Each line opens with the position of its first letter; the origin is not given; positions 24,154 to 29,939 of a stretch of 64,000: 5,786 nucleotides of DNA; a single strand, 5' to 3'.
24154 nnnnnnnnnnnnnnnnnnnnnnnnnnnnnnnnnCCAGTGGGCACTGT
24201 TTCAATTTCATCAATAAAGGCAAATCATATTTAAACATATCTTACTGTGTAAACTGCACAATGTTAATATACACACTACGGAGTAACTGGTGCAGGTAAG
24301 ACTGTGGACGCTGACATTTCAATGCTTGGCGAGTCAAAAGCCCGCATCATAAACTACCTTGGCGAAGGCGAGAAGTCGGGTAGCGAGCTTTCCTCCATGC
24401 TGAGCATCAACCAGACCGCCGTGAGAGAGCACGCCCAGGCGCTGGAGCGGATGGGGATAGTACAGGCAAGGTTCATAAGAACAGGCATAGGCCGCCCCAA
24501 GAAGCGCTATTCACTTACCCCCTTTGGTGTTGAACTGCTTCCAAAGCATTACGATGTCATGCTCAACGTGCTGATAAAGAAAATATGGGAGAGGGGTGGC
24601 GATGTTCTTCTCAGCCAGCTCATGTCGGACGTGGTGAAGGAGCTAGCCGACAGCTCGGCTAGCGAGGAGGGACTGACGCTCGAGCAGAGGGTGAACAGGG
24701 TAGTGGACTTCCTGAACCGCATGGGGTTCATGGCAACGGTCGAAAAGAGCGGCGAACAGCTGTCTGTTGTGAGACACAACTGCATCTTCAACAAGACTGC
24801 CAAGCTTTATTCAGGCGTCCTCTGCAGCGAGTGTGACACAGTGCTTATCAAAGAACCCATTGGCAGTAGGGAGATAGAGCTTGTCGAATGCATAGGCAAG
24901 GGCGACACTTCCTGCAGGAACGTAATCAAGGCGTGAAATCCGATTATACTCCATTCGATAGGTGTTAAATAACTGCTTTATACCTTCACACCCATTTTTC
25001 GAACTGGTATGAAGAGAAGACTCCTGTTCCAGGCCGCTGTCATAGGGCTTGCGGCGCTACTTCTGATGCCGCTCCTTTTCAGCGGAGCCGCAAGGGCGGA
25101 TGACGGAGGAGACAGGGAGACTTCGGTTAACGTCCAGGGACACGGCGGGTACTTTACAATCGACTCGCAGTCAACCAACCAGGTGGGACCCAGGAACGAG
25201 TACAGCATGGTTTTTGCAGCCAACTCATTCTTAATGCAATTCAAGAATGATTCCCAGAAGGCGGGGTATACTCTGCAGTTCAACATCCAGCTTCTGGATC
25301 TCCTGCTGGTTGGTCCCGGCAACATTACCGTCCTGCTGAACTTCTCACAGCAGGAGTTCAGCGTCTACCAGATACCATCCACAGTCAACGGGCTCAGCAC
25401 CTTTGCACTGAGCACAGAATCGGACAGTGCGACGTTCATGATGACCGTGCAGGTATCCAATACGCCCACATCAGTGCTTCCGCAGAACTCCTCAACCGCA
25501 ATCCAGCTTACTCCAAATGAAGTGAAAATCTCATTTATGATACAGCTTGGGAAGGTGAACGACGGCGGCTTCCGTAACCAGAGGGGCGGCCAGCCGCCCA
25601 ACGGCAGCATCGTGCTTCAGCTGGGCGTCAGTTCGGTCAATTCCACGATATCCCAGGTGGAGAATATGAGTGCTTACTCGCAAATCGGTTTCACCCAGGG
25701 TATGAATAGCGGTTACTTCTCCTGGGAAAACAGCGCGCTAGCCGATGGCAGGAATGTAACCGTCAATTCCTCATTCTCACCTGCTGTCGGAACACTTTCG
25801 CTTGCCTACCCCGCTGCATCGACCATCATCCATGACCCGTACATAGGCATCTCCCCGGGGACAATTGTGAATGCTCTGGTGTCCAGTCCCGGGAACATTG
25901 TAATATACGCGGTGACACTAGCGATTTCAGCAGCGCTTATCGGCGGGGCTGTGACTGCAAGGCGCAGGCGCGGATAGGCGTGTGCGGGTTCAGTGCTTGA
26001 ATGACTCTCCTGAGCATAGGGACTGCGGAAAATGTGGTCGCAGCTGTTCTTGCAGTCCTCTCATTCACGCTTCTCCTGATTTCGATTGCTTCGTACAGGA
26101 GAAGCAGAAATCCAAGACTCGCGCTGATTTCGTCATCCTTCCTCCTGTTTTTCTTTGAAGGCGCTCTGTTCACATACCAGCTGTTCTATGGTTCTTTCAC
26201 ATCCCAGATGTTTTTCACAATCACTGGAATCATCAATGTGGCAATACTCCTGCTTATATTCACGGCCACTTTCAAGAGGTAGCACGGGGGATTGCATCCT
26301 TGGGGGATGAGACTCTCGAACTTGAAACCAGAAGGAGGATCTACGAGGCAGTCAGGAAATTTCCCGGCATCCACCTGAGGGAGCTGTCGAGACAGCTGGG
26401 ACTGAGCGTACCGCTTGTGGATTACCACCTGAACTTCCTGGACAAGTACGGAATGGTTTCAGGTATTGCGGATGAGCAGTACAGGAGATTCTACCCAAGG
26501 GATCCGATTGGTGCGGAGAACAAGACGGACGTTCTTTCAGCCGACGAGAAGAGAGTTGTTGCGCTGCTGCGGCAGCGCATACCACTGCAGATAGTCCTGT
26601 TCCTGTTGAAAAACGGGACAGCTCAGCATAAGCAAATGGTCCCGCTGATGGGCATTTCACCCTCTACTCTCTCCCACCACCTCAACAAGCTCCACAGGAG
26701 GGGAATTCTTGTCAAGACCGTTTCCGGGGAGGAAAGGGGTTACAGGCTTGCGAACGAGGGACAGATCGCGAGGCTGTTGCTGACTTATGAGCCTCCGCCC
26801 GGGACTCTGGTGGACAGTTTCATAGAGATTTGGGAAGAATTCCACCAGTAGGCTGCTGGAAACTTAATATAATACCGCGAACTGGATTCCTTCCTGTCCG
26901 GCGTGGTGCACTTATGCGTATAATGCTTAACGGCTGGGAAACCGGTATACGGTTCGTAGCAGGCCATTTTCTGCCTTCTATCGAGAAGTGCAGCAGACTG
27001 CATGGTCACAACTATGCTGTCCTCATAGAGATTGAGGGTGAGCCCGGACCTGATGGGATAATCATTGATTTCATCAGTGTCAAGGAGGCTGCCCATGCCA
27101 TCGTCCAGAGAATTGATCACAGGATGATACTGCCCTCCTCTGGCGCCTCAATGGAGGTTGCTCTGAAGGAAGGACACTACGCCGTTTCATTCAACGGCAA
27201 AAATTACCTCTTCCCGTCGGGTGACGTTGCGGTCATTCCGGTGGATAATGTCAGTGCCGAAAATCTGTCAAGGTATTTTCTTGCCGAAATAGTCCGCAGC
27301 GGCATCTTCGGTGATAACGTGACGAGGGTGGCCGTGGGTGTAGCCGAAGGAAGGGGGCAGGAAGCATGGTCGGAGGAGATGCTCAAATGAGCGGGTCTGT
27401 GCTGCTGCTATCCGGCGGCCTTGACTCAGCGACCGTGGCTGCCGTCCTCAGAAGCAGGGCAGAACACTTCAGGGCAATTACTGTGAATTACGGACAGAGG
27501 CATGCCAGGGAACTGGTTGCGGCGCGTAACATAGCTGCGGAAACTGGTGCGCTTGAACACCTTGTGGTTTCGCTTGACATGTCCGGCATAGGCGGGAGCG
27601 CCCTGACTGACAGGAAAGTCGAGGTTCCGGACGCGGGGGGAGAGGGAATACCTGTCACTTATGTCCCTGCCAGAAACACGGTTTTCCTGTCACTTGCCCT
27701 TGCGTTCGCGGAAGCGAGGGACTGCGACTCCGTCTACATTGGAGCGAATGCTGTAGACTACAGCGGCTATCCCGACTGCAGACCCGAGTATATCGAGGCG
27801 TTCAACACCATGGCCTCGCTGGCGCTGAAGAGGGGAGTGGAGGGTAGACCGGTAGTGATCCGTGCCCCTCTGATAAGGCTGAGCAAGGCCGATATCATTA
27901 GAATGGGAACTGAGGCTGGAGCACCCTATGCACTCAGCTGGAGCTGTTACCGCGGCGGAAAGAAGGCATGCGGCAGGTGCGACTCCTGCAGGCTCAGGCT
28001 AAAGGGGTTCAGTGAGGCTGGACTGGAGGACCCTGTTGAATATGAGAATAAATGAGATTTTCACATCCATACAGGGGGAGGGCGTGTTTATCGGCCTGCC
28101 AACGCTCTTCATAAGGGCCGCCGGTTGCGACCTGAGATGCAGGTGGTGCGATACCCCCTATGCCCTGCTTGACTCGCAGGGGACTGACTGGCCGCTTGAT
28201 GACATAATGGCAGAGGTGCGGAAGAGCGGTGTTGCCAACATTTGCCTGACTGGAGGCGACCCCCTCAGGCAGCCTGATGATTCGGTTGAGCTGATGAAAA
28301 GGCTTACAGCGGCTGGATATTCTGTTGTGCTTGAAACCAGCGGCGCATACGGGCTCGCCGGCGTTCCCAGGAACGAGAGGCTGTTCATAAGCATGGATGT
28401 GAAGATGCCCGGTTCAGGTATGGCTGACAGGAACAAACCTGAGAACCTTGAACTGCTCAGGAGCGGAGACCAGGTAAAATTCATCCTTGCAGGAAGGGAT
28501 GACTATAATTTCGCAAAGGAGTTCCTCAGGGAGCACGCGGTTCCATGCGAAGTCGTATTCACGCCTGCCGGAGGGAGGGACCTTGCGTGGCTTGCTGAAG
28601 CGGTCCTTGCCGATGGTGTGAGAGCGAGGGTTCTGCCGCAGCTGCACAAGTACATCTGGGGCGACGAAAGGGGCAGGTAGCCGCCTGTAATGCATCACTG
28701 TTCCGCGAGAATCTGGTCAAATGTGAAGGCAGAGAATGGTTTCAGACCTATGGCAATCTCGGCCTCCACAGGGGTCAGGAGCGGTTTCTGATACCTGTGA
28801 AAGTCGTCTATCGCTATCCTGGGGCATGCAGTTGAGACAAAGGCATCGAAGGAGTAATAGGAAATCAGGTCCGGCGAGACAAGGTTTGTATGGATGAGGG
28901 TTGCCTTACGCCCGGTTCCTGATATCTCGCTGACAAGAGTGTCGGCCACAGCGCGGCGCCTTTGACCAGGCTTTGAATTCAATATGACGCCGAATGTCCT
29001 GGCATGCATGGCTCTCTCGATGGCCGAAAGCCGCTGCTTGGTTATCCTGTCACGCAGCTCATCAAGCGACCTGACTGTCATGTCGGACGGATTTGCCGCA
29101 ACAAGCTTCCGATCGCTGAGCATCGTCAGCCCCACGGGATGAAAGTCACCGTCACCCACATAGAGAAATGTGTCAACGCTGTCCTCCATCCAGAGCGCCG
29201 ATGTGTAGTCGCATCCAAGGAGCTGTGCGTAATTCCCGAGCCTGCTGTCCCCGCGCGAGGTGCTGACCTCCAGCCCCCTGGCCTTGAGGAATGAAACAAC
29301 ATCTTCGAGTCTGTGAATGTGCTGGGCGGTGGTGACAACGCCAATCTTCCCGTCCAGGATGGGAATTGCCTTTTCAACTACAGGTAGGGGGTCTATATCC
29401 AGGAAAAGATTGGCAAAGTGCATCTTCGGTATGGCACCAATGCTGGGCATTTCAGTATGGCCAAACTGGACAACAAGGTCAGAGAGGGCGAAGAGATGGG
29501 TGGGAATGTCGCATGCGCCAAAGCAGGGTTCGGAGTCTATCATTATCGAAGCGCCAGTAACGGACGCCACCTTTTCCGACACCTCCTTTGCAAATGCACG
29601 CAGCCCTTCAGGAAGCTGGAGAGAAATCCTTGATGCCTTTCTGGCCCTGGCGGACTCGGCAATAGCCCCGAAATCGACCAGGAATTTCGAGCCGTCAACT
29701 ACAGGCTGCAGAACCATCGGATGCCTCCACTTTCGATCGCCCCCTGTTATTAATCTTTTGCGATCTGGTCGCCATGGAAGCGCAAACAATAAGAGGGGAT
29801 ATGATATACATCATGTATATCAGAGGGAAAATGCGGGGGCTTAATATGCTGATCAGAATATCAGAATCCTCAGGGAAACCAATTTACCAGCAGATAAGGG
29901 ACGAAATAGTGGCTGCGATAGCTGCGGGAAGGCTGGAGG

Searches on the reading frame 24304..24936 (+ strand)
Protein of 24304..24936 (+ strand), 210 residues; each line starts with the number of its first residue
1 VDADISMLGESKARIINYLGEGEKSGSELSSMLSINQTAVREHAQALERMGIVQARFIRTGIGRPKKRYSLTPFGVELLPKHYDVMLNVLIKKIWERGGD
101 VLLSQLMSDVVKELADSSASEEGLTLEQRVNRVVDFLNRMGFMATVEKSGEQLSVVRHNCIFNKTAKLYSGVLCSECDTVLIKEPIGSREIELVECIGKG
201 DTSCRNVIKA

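Call 47: search_protein_families(library=pfam, max_evalue=0.00001, proteins=[window:24304-24936:+])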
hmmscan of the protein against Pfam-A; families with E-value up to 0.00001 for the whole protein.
window:24304-24936:+ (210 aa): 1 family
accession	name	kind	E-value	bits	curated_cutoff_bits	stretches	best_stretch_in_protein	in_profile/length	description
PF01022.26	HTH_5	-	7.6e-08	32.6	22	1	11-54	3-46/47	Bacterial regulatory protein, arsR family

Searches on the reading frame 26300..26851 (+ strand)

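Call 47: search_protein_families(library=pfam, max_evalue=0.00001, proteins=[window:26300-26851:+])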
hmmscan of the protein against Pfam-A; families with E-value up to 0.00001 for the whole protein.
window:26300-26851:+ (183 aa): 5 families
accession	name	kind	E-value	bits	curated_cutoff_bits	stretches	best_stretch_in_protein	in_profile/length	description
PF01022.26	HTH_5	-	1.7e-14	53.9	22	1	99-137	7-45/47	Bacterial regulatory protein, arsR family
PF13412.12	HTH_24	-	3.3e-14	52.6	21.9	1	9-53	3-47/48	Winged helix-turn-helix DNA-binding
PF24266.1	HTH_HVO_0163_N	-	4.9e-11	43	31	1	9-68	2-61/70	HVO_0163, N-terminal HTH domain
PF12840.13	HTH_20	-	3.5e-08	33.7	27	0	117-138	28-49/51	Helix-turn-helix domain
PF12802.13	MarR_2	-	9.7e-06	26.1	27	0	96-144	8-57/61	MarR family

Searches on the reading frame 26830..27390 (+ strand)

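Call 47: search_protein_families(library=pfam, max_evalue=0.00001, proteins=[window:26830-27390:+])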
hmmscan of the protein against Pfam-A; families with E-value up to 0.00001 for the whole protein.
window:26830-27390:+ (186 aa): 1 family
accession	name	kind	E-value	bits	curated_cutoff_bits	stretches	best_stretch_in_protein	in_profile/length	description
PF01242.24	PTPS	-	1.5e-17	64.1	22.4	1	41-178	7-115/121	6-pyruvoyl tetrahydropterin synthase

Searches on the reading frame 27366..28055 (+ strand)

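Call 47: search_protein_families(library=pfam, max_evalue=0.00001, proteins=[window:27366-28055:+])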
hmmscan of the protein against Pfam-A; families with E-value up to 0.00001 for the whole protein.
window:27366-28055:+ (229 aa): 2 families
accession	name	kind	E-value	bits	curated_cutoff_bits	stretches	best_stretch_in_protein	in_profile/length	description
PF06508.19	QueC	-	4.7e-73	245.6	22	1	11-218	2-209/210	Queuosine biosynthesis protein QueC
PF00733.27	Asn_synthase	-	5.5e-08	33.3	21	1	13-67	22-77/354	Asparagine synthase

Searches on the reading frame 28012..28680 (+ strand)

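Call 48: search_protein_families(library=pfam, max_evalue=0.00001, proteins=[window:28012-28680:+])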
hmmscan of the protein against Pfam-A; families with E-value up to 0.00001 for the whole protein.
window:28012-28680:+ (222 aa): 2 families
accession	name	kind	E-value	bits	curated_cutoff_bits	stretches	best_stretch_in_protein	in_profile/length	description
PF04055.27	Radical_SAM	-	9.3e-09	36.1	29.5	1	37-112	5-87/166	Radical SAM superfamily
PF13353.11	Fer4_12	-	7.6e-08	33.2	22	1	20-132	1-113/137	4Fe-4S single cluster domain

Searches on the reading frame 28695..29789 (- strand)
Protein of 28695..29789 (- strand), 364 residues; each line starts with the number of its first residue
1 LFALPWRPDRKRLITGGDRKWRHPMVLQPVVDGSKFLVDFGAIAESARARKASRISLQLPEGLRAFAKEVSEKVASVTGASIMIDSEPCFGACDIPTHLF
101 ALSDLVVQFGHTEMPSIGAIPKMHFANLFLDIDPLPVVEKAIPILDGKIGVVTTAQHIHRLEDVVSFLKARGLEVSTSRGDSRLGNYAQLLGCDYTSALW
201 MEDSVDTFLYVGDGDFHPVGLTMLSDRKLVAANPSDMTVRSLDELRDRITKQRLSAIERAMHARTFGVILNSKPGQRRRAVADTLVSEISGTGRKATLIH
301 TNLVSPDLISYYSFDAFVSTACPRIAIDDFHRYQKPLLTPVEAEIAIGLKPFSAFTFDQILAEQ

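Call 48: search_protein_families(library=pfam, max_evalue=0.00001, proteins=[window:28695-29789:-])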
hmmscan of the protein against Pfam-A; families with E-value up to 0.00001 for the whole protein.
window:28695-29789:- (364 aa): 1 family
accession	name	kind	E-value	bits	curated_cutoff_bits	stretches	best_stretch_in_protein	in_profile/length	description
PF01866.22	Diphthamide_syn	-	9.2e-68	229.3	33.2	1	59-348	1-293/302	Putative diphthamide synthesis protein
